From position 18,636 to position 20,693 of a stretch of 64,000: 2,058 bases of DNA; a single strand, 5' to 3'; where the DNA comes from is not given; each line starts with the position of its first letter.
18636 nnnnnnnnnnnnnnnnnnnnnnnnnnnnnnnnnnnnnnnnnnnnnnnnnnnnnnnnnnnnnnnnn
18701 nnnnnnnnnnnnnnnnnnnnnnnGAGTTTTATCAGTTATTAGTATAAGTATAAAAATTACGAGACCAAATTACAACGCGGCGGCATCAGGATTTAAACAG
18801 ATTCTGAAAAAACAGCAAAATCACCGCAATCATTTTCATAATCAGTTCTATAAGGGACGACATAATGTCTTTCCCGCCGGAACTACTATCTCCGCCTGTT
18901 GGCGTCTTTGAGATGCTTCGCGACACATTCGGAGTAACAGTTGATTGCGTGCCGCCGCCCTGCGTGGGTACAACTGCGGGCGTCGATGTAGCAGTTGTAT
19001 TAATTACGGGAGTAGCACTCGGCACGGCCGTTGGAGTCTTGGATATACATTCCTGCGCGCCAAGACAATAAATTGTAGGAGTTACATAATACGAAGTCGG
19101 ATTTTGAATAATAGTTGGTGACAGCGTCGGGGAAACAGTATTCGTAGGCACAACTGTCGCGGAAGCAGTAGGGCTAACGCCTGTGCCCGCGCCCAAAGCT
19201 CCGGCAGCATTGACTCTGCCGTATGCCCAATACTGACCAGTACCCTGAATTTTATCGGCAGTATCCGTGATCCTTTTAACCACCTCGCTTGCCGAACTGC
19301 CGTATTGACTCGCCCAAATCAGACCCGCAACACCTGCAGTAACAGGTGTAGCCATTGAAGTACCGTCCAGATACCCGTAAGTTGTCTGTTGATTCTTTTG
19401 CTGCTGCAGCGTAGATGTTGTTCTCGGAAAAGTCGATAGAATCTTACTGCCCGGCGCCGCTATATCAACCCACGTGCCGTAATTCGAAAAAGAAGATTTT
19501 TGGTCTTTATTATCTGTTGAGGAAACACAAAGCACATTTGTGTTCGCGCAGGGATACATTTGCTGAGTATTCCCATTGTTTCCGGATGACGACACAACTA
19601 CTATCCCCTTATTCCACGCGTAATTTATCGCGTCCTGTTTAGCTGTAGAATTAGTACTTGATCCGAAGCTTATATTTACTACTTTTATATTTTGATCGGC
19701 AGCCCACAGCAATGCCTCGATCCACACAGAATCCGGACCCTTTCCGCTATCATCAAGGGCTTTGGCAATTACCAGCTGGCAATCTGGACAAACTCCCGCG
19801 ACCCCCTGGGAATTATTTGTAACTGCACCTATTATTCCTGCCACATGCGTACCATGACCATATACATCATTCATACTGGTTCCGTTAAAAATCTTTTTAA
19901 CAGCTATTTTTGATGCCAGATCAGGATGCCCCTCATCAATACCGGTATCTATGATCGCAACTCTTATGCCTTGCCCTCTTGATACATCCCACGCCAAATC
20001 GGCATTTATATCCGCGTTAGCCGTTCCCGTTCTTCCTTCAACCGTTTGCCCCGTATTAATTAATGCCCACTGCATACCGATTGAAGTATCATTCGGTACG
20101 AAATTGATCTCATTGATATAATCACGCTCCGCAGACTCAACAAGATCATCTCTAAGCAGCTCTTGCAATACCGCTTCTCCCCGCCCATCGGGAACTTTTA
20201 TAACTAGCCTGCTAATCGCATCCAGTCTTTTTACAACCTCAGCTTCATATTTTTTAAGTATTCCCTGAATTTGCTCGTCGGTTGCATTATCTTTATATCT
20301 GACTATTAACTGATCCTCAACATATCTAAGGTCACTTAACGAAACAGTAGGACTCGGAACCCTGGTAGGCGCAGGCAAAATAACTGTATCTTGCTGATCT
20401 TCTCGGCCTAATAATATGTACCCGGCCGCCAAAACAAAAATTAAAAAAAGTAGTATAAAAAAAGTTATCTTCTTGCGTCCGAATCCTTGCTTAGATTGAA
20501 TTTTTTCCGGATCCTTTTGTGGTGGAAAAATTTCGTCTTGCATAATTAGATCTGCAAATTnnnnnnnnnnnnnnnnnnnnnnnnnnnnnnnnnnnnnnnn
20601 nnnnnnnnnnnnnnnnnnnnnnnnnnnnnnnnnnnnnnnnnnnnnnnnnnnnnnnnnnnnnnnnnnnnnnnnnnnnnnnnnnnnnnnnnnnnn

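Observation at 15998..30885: Six-gene cluster of a VirB2-like pilin, a giant repeat-bearing membrane protein, two atypical Hsp100/Clp ATPases and a membrane subtilase: candidate undescribed envelope machine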

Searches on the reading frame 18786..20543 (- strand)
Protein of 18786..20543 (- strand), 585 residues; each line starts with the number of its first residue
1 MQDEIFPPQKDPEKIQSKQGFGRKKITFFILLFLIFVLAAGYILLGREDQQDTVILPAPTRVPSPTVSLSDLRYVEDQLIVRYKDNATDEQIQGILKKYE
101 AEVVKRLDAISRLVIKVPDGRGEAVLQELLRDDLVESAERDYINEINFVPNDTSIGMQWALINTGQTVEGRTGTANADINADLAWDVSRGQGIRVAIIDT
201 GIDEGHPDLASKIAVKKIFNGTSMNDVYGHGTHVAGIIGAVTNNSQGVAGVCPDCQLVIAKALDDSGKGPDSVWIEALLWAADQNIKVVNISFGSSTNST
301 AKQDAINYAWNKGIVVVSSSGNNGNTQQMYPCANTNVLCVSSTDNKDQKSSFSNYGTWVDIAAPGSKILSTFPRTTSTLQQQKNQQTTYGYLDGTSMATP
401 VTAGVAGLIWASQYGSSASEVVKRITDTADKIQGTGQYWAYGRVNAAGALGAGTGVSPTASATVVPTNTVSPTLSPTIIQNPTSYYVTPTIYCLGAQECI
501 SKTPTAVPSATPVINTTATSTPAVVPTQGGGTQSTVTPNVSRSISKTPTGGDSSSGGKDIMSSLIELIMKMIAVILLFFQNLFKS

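Call 4: search_protein_families(library=pfam, proteins=[window:18786-20543:-], max_evalue=0.01)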
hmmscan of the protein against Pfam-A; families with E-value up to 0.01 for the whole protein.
window:18786-20543:- (585 aa): 2 families
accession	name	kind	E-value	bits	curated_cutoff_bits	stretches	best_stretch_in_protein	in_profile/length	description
PF00082.27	Peptidase_S8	-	6.4e-52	177.1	21.8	1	190-437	1-281/288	Subtilase family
PF22148.1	Fervidolysin_NPro-like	-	3.6e-12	46.9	21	1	64-139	5-79/81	Fervidolysin N-terminal prodomain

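Call 9: search_protein_families(library=ncbifam, proteins=[window:18786-20543:-], max_evalue=0.01)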
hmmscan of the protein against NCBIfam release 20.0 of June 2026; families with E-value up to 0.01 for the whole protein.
window:18786-20543:- (585 aa): 8 families
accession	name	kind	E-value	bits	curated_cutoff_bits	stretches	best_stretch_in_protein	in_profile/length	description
TIGR03921.1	T7SS_mycosin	equivalog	5.7e-61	206.6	278.75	1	181-473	3-307/353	type VII secretion-associated serine protease mycosin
NF033595.1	denti_PrtP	equivalog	1.1e-34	120.1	300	2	287-449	340-501/606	dentilisin complex serine proteinase subunit PrtP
NF049966.1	QH_SP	equivalog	1.6e-19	70.1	165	1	194-429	1-211/219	subtilisin-like serine protease QhpE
TIGR03895.1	protease_PatA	subfamily_domain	6.7e-15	54.8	421.05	1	230-455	1-230/606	PatA/PatG family cyanobactin maturation protease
NF040809.1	germ_prot_CspBA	exception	2.5e-09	35.4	1250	1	225-328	719-829/1099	bifunctional germination protease/germinant receptor pseudoprotease CspBA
NF042956.1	IteS_antiphage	equivalog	6.4e-07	28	900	1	194-300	258-365/747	S8 family anti-phage peptidase IteS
NF040808.2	CspC_non_triad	exception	1e-06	27.5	675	1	141-218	46-123/556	bile acid germinant receptor pseudoprotease CspC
NF040553.1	SGO_0316_fam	subfamily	7.7e-06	23.8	1400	1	225-323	355-464/1486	SGO_0316/SGO_0317 family LPXTG-anchored serine peptidase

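Call 14: find_encoding_contigs(protein=window:18786-20543:-, flank=10000, max_places=4)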
Protein window:18786-20543:- (585 aa): 11 contigs read that carry it; 4 places shown.
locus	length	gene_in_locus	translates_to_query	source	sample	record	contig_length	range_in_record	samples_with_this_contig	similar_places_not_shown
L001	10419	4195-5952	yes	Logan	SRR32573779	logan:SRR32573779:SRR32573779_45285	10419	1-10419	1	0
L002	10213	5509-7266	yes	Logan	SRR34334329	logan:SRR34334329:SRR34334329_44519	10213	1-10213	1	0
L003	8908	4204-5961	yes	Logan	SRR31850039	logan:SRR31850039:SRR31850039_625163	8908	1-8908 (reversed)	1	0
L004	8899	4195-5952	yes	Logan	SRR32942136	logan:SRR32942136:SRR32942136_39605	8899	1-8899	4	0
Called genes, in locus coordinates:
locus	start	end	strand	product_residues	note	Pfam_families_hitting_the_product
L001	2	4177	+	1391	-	?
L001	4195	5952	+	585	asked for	PF22148:Fervidolysin_NPro-like, PF00082:Peptidase_S8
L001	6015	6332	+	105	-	-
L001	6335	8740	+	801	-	PF00158:Sigma54_activat (faint), PF17871:AAA_lid_9 (weak), PF00004:AAA (weak), PF07724:AAA_2, PF07728:AAA_5, PF10431:ClpB_D2-small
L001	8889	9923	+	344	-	PF08529:NusA_N, PF13184:KH_NusA_1st, PF26594:KH_NusA_2nd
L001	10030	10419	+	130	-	?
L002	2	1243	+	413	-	?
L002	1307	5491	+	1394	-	PF02861:Clp_N, PF05621:TniB (weak), PF00004:AAA, PF17871:AAA_lid_9, PF00004:AAA, PF07724:AAA_2, PF07728:AAA_5, PF10431:ClpB_D2-small, +7 more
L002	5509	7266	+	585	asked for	PF22148:Fervidolysin_NPro-like, PF00082:Peptidase_S8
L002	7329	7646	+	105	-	-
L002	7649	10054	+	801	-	PF00158:Sigma54_activat (faint), PF17871:AAA_lid_9 (weak), PF00004:AAA (weak), PF07724:AAA_2, PF07728:AAA_5, PF10431:ClpB_D2-small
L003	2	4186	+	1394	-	PF02861:Clp_N, PF05621:TniB (weak), PF00004:AAA, PF17871:AAA_lid_9, PF00004:AAA, PF07724:AAA_2, PF07728:AAA_5, PF10431:ClpB_D2-small, +7 more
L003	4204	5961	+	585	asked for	PF22148:Fervidolysin_NPro-like, PF00082:Peptidase_S8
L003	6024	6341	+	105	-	-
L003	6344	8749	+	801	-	PF00158:Sigma54_activat (faint), PF17871:AAA_lid_9 (weak), PF00004:AAA (weak), PF07724:AAA_2, PF07728:AAA_5, PF10431:ClpB_D2-small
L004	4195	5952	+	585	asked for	PF22148:Fervidolysin_NPro-like, PF00082:Peptidase_S8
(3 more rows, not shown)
